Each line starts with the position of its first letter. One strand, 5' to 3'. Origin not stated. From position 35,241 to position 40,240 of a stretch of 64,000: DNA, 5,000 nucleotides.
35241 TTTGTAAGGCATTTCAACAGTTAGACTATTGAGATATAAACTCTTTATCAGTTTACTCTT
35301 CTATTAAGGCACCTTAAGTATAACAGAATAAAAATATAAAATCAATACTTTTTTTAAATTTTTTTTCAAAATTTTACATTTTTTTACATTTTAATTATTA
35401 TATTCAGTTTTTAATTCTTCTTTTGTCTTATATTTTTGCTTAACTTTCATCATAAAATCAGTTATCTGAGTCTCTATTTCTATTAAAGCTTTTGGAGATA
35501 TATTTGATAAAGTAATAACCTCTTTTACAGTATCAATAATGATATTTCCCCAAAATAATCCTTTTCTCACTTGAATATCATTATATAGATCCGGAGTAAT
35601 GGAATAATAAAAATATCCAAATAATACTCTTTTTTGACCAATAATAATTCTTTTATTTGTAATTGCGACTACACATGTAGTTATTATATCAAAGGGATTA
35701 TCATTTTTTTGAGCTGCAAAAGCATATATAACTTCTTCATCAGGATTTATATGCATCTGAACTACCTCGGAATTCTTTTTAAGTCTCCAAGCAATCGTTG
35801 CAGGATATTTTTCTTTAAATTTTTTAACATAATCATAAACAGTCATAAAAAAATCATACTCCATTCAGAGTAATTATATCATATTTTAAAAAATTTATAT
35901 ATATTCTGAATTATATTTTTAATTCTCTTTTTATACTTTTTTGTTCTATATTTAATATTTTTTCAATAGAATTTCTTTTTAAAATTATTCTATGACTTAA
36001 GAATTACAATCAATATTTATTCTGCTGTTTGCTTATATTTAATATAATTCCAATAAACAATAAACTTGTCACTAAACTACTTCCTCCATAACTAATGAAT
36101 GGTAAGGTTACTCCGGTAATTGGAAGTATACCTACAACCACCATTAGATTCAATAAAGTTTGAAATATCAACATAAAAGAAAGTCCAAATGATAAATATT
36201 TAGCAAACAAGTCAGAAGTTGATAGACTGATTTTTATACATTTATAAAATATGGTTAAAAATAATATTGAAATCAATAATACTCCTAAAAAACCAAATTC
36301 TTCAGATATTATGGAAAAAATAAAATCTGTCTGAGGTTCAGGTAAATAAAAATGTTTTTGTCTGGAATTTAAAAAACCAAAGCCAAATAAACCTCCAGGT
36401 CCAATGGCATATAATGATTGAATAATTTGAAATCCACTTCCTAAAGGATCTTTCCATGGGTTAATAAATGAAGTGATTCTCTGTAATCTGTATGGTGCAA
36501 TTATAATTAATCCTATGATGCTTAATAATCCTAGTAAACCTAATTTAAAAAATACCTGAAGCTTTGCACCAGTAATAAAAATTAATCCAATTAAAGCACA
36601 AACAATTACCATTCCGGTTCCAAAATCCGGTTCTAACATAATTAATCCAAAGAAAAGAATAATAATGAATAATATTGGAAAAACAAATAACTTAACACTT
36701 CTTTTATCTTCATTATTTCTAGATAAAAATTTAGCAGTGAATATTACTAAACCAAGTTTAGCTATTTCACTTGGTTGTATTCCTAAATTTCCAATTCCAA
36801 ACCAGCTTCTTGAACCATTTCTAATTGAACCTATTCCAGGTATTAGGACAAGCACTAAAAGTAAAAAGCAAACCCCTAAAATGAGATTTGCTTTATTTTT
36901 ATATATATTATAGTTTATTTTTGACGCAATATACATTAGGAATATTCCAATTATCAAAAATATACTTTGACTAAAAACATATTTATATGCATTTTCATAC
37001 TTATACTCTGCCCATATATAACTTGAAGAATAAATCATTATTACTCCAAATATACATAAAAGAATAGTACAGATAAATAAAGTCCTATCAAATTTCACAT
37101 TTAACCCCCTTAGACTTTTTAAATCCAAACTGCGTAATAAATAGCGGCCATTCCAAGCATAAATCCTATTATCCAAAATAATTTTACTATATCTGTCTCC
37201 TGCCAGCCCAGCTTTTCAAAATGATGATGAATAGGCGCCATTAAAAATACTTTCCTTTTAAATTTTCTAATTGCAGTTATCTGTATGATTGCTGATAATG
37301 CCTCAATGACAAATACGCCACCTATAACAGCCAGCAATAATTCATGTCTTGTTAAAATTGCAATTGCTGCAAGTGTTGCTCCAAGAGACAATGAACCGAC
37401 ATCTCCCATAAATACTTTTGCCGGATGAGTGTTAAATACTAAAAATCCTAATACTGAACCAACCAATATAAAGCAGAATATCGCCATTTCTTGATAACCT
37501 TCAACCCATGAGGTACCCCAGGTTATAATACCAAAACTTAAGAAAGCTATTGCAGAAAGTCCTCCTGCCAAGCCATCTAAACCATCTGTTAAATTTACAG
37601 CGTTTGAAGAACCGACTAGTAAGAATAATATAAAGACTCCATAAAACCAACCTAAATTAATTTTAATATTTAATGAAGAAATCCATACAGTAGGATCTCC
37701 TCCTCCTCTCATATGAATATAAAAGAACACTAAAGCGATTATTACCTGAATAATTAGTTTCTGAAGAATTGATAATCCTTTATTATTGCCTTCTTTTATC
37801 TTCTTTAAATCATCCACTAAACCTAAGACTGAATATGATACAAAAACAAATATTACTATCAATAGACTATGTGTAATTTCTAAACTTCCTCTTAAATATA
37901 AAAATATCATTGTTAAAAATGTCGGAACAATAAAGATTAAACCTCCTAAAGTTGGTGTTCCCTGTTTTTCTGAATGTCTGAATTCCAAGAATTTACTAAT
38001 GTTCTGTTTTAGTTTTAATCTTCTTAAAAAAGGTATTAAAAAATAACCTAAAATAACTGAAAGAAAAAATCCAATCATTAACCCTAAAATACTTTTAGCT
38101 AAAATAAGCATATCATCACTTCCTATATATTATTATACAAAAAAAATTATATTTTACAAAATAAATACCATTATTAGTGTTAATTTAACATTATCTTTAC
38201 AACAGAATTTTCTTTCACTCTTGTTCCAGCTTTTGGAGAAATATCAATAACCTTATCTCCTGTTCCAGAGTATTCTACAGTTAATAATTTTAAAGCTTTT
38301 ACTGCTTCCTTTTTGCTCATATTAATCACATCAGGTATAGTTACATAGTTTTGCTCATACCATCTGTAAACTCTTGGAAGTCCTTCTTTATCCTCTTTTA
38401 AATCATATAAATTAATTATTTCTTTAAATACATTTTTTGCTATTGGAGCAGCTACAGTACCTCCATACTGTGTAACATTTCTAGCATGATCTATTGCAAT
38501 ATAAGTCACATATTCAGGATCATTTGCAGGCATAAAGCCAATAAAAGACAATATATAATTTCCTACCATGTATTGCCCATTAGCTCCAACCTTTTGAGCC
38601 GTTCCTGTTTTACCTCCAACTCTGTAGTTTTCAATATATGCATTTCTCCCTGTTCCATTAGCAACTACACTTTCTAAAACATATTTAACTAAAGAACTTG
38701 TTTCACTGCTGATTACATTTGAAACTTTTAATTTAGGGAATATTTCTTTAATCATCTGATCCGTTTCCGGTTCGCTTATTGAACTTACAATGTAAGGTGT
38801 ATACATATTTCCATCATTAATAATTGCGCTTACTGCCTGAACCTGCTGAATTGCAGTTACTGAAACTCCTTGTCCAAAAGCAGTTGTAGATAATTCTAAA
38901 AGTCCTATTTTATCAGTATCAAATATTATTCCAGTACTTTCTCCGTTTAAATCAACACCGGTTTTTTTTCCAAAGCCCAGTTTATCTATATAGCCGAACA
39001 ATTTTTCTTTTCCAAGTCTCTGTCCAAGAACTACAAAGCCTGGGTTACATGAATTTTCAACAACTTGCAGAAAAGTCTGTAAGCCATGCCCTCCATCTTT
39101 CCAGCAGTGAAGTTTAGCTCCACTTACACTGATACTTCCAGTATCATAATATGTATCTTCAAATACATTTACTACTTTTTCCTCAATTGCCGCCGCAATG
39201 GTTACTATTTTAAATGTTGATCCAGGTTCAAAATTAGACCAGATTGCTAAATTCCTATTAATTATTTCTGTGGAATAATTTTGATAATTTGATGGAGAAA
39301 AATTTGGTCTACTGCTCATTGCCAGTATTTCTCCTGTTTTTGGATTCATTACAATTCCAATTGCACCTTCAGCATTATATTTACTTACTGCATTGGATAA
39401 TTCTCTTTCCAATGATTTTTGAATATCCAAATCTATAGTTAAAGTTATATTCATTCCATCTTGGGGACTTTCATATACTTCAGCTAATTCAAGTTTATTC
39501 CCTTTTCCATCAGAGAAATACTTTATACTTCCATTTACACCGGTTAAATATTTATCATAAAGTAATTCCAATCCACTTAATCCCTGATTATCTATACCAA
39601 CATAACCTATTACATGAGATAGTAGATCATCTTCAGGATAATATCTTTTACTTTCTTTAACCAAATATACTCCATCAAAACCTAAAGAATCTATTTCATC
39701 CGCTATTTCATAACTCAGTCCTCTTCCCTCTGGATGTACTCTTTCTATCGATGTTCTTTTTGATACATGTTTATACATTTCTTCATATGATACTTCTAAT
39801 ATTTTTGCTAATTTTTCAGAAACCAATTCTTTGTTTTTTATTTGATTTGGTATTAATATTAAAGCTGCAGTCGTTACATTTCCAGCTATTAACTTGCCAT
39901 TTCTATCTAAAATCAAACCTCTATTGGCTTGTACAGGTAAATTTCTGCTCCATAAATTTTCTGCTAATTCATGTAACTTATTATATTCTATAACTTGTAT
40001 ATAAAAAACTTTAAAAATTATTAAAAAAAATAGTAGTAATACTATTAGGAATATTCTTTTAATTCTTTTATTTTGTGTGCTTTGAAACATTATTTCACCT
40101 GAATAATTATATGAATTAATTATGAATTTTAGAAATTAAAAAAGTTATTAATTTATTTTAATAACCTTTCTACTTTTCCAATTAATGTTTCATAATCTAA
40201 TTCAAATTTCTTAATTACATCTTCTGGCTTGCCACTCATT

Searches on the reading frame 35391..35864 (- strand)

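Call 72: search_protein_families(library=pfam, proteins=[window:35391-35864:-], max_evalue=0.00001)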
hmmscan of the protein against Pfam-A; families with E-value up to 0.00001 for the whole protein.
window:35391-35864:- (157 aa): 1 family
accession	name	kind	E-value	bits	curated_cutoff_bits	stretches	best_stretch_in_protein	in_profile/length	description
PF14470.12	bPH_3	-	2.7e-11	44.2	23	1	40-129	2-88/95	Bacterial PH domain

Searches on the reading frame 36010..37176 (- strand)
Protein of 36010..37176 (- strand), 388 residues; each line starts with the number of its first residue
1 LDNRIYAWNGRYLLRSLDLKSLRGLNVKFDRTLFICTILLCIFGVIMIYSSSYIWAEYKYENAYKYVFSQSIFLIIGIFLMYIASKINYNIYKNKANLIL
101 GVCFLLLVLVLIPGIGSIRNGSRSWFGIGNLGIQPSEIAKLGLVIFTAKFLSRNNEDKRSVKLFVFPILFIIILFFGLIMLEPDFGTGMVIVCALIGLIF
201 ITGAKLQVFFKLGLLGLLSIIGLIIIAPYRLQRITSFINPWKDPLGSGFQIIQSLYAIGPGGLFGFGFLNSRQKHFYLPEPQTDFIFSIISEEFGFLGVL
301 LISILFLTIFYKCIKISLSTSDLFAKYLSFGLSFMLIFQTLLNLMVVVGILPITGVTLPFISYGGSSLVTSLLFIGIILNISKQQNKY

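Call 72: search_protein_families(library=pfam, proteins=[window:36010-37176:-], max_evalue=0.00001)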
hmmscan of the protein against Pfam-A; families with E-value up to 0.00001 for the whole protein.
window:36010-37176:- (388 aa): 1 family
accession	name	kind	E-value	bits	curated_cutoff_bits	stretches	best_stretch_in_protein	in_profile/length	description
PF01098.24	FTSW_RODA_SPOVE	-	6.4e-110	367.9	26.4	1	32-386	3-355/356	Cell cycle protein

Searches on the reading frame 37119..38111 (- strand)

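Call 72: search_protein_families(library=pfam, proteins=[window:37119-38111:-], max_evalue=0.00001)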
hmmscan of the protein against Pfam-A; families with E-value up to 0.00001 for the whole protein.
window:37119-38111:- (330 aa): 1 family
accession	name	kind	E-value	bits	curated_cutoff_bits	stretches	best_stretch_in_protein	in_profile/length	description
PF00953.26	Glycos_transf_4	-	8.9e-37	127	27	1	84-253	2-158/160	Glycosyl transferase family 4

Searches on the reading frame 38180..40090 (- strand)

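Call 72: search_protein_families(library=pfam, proteins=[window:38180-40090:-], max_evalue=0.00001)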
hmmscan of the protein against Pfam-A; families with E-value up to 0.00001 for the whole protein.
window:38180-40090:- (636 aa): 3 families
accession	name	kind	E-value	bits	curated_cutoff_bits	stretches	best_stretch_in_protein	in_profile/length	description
PF00905.27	Transpeptidase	-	6.7e-80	268.9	22.1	1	246-555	4-298/299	Penicillin binding protein transpeptidase domain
PF03717.20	PBP_dimer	-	5.4e-24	86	24.4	1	53-201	2-177/180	Penicillin-binding Protein dimerisation domain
PF03793.24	PASTA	-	2.9e-12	46.8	23.2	1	583-635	1-62/64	PASTA domain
